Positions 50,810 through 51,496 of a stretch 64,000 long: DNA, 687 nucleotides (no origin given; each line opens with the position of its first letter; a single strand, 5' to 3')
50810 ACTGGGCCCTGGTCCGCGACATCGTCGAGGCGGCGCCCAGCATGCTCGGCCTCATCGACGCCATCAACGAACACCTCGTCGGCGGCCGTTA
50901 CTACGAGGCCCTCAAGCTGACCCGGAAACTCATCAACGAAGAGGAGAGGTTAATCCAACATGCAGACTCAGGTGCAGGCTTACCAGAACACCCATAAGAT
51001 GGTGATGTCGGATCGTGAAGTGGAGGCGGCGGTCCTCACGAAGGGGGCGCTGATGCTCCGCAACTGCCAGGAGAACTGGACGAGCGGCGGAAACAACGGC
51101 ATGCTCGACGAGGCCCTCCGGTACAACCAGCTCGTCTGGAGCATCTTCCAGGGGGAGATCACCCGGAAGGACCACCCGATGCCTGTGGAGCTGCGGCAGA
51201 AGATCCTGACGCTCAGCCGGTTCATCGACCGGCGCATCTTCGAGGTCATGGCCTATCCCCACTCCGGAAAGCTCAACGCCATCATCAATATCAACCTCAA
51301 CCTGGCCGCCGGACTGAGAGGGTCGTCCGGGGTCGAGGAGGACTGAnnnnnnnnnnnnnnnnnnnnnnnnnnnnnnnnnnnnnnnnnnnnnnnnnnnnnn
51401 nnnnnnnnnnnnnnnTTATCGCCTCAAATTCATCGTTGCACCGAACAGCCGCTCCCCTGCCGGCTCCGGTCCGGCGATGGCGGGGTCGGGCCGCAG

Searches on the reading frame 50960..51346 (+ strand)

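Call 15: search_protein_families(library=pfam, max_evalue=0.001, proteins=[window:50960-51346:+])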
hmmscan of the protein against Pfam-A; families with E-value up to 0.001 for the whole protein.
window:50960-51346:+ (128 aa): 1 family
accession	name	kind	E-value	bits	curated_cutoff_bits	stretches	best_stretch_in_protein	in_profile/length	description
PF07309.16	FlaF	-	1.7e-27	96.1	23.6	1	6-119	3-113/113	Flagellar protein FlaF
